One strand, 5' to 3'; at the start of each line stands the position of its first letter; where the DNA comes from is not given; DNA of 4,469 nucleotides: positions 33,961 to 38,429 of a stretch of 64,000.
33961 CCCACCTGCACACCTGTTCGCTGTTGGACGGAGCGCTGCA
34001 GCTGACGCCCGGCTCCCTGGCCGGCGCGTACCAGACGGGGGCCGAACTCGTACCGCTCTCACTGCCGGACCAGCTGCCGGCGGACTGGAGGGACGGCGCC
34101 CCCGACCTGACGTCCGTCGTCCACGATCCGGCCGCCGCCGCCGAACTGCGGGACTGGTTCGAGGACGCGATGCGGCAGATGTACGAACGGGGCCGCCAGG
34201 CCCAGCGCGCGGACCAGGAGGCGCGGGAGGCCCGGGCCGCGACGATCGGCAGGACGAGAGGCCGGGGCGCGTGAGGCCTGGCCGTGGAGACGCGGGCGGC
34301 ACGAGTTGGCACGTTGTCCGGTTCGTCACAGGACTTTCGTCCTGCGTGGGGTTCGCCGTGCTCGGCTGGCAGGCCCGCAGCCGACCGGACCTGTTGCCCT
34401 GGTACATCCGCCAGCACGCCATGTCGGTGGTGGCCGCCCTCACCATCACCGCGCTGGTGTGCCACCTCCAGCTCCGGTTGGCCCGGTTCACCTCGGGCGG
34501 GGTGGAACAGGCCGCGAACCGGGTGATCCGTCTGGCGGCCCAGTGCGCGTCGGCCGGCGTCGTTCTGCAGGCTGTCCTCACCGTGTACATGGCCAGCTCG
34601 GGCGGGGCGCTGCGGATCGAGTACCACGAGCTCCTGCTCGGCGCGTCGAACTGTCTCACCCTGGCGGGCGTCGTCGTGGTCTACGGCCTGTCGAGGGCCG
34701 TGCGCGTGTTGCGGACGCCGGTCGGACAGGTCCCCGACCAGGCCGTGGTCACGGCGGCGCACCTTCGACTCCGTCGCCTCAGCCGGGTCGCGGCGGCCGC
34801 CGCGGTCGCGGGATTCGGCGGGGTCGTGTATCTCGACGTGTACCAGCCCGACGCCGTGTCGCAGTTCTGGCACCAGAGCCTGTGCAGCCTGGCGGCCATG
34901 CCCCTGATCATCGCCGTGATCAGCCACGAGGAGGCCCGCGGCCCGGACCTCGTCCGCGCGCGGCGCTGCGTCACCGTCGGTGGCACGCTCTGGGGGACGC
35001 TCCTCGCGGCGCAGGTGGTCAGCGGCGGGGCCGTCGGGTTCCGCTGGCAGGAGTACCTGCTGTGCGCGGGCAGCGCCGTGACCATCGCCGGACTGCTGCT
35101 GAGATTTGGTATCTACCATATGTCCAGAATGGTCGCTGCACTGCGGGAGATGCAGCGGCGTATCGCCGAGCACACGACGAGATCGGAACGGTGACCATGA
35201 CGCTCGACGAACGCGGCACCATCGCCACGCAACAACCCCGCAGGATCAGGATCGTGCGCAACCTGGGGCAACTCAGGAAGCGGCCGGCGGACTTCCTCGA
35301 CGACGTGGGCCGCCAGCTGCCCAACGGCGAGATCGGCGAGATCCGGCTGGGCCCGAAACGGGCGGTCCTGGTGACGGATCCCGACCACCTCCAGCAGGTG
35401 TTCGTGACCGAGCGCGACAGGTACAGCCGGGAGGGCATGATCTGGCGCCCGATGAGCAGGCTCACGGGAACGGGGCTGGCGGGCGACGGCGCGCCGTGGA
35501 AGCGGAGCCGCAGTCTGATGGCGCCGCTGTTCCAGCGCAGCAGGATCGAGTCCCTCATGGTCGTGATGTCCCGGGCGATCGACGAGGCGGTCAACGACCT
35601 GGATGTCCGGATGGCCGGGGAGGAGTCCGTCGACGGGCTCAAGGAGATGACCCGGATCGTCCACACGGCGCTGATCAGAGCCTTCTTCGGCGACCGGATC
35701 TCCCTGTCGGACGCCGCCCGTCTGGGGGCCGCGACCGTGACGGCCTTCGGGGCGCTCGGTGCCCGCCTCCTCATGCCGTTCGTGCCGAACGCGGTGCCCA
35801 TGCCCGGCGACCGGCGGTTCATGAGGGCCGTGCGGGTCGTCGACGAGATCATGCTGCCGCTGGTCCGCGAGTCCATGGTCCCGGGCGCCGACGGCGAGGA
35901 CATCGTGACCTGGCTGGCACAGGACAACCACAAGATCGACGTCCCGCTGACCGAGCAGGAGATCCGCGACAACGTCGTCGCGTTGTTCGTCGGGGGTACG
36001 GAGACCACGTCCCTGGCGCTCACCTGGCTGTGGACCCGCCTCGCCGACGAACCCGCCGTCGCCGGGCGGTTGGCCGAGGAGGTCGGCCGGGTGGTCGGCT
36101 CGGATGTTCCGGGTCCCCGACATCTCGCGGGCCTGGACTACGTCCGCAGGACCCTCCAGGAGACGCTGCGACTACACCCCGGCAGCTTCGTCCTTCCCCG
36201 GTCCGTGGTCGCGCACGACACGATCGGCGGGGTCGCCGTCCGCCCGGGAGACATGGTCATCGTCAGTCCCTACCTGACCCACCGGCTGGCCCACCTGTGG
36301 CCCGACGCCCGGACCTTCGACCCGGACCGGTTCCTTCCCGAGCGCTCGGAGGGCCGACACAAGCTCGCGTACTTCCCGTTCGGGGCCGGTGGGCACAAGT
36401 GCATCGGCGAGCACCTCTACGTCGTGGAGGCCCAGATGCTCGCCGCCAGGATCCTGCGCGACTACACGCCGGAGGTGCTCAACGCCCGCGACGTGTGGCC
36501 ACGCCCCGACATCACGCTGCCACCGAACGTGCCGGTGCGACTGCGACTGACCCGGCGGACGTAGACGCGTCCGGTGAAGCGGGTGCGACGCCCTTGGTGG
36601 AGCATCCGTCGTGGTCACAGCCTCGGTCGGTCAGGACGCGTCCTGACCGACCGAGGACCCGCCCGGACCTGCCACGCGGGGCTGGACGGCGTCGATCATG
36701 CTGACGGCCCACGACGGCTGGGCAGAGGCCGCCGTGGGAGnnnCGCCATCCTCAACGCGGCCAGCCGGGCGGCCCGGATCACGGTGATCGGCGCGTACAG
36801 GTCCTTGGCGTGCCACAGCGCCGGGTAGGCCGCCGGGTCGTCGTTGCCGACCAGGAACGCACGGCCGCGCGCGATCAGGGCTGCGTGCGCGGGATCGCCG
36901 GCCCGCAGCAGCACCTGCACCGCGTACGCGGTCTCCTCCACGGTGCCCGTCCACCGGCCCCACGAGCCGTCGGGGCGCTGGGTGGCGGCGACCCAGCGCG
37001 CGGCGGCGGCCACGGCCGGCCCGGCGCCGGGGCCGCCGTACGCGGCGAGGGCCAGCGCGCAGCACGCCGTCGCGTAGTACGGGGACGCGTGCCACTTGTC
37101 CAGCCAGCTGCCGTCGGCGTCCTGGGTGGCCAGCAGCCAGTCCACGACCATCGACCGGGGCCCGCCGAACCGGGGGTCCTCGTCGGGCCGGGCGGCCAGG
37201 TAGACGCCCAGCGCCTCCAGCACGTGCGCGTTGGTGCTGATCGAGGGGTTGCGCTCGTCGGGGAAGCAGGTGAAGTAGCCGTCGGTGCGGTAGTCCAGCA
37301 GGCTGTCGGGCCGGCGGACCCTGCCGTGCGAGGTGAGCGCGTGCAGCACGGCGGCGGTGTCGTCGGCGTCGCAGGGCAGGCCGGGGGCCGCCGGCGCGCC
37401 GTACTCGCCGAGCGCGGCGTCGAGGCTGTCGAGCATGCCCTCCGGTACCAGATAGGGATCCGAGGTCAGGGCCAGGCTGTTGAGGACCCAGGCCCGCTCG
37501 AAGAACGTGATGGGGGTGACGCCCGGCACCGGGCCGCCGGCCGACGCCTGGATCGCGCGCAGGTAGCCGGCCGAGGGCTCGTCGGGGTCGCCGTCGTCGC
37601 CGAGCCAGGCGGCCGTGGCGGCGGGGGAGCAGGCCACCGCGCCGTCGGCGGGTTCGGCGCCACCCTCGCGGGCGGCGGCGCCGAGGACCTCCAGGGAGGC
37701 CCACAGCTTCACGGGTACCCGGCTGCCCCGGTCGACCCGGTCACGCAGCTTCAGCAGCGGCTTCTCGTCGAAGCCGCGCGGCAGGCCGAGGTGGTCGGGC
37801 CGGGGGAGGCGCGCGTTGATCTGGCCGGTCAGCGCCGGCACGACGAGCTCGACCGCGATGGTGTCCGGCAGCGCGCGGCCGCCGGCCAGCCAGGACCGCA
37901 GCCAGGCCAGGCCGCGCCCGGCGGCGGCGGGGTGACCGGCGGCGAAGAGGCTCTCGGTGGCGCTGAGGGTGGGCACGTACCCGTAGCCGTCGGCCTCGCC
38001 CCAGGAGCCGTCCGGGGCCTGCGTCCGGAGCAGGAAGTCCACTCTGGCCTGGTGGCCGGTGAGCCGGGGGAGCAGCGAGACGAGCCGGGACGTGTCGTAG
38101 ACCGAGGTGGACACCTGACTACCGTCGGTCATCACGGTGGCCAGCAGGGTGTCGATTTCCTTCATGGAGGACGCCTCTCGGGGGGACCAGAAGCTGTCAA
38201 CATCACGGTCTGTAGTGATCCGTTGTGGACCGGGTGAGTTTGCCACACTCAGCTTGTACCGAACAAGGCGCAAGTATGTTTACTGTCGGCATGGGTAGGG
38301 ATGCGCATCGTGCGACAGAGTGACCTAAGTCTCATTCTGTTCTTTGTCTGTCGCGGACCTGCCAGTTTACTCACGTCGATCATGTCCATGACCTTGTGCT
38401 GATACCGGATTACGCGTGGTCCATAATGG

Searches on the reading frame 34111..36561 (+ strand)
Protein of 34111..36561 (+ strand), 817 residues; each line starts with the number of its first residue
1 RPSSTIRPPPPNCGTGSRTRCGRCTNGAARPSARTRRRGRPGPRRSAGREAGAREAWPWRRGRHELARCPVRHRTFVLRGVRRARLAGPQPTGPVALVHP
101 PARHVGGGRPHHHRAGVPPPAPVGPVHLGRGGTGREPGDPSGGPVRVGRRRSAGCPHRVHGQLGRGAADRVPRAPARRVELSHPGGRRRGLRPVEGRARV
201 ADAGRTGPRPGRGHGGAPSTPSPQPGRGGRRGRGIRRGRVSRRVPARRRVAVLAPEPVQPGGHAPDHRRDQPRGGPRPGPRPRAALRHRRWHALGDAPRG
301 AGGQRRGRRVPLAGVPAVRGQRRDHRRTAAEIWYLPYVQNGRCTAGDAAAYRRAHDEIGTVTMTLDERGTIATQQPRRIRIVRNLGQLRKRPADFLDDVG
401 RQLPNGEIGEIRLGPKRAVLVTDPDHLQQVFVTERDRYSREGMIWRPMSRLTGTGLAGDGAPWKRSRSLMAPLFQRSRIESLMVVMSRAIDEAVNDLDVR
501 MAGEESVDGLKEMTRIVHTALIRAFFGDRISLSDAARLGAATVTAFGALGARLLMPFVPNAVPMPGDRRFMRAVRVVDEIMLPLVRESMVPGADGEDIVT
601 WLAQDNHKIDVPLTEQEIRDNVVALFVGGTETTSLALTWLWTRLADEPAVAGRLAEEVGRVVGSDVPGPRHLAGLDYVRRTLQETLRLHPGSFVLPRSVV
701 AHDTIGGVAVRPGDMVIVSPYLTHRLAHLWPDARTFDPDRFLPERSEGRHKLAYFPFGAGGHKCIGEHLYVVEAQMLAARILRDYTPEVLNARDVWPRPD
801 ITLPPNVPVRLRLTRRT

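Call 28: search_protein_families(library=pfam, proteins=[window:34111-36561:+], max_evalue=0.001)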
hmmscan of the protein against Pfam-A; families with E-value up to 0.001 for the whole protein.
window:34111-36561:+ (817 aa): 1 family
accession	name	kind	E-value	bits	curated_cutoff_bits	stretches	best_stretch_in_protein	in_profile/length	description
PF00067.27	p450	-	2.6e-61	208.2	22.8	1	376-800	4-447/462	Cytochrome P450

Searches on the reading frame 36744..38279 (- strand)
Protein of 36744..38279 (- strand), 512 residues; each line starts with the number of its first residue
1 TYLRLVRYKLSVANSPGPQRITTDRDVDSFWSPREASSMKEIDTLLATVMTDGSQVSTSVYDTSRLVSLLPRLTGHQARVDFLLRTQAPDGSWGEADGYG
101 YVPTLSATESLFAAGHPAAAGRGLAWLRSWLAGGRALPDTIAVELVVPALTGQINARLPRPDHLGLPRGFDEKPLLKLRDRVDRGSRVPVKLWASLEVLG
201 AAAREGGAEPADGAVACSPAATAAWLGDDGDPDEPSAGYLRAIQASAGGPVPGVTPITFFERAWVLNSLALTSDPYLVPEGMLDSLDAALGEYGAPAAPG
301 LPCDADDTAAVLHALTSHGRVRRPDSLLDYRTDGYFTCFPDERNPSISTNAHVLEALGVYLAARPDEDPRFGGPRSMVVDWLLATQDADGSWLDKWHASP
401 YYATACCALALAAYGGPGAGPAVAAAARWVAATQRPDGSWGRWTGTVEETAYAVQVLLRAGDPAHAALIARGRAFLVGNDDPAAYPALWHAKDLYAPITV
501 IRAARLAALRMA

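Call 7: search_protein_families(library=pfam, proteins=[window:36744-38279:-], max_evalue=0.01)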
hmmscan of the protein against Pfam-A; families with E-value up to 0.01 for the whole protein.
window:36744-38279:- (512 aa): 3 families
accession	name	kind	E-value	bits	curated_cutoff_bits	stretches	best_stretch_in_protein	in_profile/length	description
PF13243.12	SQHop_cyclase_C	-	1.3e-15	57.7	26.1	1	345-463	137-249/319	Squalene-hopene cyclase C-terminal domain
PF13249.12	SQHop_cyclase_N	-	4e-06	26.7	26.2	1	379-477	5-104/291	Squalene-hopene cyclase N-terminal domain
PF09282.15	Mago-bind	-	0.0012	19.2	20.6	0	428-440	3-15/27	Mago binding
